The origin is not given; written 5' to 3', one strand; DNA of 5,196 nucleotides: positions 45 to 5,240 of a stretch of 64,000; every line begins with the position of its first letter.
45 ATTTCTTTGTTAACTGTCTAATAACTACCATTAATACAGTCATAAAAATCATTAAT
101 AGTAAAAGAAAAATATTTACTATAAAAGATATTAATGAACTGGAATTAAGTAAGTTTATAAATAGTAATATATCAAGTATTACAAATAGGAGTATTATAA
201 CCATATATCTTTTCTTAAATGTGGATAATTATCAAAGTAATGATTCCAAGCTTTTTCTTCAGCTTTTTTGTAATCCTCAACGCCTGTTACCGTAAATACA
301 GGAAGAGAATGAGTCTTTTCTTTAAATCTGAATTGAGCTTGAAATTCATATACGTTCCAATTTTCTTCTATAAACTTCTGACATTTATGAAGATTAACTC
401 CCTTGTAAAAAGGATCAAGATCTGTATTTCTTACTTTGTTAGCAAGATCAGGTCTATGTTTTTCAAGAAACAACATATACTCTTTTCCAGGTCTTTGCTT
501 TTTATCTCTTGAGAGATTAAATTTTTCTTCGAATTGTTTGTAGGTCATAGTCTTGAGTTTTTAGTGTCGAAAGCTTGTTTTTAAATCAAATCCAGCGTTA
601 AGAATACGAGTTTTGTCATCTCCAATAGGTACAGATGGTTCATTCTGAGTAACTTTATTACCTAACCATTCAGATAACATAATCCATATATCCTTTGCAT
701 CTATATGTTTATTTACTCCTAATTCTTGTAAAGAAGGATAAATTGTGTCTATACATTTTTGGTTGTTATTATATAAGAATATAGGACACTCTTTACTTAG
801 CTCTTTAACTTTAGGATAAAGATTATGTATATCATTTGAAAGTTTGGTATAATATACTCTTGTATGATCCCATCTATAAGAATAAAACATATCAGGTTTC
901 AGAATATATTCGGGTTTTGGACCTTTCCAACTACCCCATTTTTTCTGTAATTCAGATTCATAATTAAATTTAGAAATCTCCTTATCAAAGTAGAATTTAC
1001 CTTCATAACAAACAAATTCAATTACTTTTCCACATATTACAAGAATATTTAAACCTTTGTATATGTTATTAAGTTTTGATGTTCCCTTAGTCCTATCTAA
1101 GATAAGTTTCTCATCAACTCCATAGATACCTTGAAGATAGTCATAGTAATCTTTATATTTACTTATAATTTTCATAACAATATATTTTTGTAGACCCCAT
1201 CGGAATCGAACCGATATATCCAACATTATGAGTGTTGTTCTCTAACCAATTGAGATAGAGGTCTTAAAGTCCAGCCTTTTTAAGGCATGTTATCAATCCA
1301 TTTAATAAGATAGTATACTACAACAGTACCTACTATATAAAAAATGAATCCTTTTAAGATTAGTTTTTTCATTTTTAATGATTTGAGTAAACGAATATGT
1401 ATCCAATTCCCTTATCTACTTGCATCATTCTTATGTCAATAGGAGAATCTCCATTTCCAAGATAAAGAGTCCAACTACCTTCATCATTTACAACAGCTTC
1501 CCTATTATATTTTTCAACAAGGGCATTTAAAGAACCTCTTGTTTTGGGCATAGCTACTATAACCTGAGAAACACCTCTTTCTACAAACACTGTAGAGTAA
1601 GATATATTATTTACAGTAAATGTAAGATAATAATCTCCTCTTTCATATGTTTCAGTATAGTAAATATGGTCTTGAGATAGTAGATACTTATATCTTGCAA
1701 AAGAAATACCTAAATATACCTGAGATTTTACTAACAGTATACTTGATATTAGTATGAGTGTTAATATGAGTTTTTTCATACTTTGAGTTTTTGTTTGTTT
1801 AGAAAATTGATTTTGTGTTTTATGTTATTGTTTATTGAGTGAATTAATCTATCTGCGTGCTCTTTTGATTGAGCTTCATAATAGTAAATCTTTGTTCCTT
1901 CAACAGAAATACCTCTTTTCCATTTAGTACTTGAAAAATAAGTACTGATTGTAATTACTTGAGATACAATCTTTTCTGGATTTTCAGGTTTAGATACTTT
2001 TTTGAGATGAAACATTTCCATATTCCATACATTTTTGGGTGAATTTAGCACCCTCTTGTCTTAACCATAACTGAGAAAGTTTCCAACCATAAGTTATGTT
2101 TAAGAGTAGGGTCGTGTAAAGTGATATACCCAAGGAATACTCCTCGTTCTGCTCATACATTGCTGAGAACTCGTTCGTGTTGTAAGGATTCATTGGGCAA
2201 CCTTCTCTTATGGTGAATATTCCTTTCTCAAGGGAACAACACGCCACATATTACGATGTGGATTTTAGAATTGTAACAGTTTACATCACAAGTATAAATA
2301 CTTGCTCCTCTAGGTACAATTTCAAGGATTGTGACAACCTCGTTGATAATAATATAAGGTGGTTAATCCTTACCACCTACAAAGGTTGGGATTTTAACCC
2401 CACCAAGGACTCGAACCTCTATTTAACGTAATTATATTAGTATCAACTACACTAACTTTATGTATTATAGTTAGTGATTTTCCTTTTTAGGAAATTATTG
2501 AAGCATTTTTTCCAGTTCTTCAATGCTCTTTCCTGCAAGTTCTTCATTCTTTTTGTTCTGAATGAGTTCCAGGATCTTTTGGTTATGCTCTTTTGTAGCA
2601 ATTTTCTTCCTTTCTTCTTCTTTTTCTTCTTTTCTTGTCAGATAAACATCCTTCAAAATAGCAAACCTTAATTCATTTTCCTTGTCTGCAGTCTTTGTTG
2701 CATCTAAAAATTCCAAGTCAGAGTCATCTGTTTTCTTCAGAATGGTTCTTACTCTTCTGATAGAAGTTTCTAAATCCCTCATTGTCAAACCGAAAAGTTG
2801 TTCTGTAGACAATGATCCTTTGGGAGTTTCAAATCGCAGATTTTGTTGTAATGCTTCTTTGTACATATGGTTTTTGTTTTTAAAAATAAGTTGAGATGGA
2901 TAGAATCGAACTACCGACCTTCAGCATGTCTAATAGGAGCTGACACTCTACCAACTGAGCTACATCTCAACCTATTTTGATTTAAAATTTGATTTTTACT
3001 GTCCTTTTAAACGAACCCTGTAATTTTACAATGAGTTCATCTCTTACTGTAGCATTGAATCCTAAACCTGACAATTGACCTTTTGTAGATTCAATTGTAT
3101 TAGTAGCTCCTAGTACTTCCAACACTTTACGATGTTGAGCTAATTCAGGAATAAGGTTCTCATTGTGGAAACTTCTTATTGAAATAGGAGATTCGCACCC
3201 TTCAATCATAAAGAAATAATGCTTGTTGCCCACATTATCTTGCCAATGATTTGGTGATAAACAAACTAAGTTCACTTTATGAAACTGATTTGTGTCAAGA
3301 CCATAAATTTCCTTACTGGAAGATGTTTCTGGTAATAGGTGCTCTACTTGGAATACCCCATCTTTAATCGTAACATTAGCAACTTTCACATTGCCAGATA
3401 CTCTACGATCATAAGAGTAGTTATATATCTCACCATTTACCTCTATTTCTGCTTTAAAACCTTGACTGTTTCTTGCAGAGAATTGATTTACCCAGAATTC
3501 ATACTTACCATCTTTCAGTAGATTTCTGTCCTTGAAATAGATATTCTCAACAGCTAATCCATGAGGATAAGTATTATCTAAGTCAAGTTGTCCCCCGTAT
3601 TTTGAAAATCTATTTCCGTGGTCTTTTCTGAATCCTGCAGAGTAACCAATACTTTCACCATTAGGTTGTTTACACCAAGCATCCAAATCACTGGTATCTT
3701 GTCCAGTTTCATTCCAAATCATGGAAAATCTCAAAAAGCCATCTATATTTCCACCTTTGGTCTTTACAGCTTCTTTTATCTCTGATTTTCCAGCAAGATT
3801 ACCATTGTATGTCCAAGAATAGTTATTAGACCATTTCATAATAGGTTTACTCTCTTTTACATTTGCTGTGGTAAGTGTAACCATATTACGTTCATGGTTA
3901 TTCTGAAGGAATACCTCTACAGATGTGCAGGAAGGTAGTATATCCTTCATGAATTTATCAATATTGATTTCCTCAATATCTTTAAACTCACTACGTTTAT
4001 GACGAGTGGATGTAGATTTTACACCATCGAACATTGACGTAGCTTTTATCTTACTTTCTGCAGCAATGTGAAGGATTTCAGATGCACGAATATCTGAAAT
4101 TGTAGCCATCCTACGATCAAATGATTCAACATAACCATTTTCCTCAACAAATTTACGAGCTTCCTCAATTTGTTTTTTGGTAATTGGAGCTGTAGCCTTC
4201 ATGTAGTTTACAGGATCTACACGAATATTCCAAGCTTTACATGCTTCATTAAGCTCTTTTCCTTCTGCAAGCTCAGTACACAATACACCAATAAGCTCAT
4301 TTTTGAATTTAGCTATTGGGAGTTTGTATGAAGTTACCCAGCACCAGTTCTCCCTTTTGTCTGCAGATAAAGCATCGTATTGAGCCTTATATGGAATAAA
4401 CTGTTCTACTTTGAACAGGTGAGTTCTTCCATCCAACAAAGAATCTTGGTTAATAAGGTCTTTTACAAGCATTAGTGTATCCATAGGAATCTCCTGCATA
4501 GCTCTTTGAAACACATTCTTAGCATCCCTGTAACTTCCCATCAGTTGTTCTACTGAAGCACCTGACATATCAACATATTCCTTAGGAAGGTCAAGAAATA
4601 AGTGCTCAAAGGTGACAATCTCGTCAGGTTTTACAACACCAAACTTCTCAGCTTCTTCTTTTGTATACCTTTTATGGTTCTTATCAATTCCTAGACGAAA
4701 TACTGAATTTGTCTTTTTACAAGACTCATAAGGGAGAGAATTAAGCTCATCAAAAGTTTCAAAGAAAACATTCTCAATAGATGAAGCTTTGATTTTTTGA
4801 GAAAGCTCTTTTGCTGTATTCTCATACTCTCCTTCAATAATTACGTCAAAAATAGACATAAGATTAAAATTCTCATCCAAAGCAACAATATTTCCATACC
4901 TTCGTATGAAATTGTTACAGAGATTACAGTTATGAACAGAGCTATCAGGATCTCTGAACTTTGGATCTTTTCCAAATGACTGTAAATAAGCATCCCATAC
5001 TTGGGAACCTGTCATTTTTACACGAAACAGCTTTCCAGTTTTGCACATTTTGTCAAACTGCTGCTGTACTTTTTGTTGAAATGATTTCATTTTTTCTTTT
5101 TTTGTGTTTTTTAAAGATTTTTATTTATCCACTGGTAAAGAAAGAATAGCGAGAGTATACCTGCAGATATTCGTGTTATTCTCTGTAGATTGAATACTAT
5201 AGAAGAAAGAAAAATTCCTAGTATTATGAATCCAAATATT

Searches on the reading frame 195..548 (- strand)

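Call 42: search_protein_families(library=pfam, alignment_id=A4, max_evalue=0.001)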
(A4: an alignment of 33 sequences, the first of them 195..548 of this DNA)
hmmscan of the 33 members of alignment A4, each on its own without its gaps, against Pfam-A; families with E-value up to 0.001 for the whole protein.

A. member 1, window:195-548:- (117 aa): 0 families

B. families by the number of members that match (of 33 scanned): 16 families
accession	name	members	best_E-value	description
PF02562.22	PhoH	1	4.9e-47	PhoH-like protein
PF25311.1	WDGH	1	1.3e-34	WDGH domain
PF07610.17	DUF1573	1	5.4e-17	Protein of unknown function (DUF1573)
PF22544.2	HYDIN_VesB_CFA65-like_Ig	1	3.6e-11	HYDIN/CFA65/VesB-like, Ig-like domain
PF13604.12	AAA_30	1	5.9e-08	AAA domain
PF15780.11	ASH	1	3.4e-07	Abnormal spindle-like microcephaly-assoc'd, ASPM-SPD-2-Hydin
PF09848.15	SLFN-g3_helicase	1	3.8e-07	Schlafen group 3, DNA/RNA helicase domain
PF13245.12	AAA_19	1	7.5e-07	AAA domain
PF22073.2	Cep192_D4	1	3.5e-06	Cep192 domain 4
PF24507.1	Ig_CFAP65_4th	1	4.9e-06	CFAP65, fourth Ig-like domain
PF20720.3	nSTAND3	1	5e-06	Novel STAND NTPase 3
PF13401.12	AAA_22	1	4.1e-05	AAA domain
PF00927.28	Transglut_C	1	0.00028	Transglutaminase family, C-terminal ig like domain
PF02018.23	CBM_4_9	1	0.00038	Carbohydrate binding domain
PF00270.35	DEAD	1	0.00045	DEAD/DEAH box helicase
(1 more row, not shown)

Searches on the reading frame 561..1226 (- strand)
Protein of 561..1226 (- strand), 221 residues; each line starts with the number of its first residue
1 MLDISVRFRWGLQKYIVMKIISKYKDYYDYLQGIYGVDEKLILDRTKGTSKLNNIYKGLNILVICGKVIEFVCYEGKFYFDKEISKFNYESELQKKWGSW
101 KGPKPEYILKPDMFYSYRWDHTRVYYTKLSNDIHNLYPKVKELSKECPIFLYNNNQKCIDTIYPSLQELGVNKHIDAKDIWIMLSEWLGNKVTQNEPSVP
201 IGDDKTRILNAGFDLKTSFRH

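Call 78: find_encoding_contigs(protein=window:561-1226:-, flank=10000, max_places=2)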
Protein window:561-1226:- (221 aa): no gene with exactly this product is on record in the collection.

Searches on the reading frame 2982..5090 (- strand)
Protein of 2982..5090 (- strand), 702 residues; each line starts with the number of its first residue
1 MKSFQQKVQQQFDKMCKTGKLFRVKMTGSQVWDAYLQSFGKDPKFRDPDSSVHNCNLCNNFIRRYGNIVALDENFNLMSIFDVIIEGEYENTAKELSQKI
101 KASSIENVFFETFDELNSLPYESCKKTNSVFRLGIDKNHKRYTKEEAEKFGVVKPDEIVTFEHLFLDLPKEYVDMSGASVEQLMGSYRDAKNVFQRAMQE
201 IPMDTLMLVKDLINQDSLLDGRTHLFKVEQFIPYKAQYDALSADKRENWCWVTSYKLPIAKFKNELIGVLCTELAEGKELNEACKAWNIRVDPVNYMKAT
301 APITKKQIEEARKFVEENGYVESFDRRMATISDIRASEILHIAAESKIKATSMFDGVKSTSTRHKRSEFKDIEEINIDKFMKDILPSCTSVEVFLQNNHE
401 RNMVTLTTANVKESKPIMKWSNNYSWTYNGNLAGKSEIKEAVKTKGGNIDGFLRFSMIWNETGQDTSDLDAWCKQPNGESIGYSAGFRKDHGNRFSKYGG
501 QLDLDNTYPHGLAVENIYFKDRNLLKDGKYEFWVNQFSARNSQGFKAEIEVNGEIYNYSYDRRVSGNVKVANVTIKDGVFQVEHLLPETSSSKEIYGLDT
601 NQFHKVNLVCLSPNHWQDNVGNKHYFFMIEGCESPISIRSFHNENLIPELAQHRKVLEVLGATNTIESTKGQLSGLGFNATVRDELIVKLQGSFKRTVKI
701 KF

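Call 18: search_protein_families(library=phrogs, proteins=[window:2982-5090:-], max_evalue=0.00001)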
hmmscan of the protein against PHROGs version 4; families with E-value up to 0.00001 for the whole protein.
window:2982-5090:- (702 aa): 4 families
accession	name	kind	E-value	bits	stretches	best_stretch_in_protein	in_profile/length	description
phrog_1735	-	unknown function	1.2e-210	702.8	1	2-702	5-673/673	-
phrog_23228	-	unknown function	2e-98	331.2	1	230-702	3-472/472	-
phrog_21434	-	unknown function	1.9e-15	58.1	1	2-89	5-91/93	-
phrog_25920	-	unknown function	3.1e-14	54.7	1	2-122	5-125/173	-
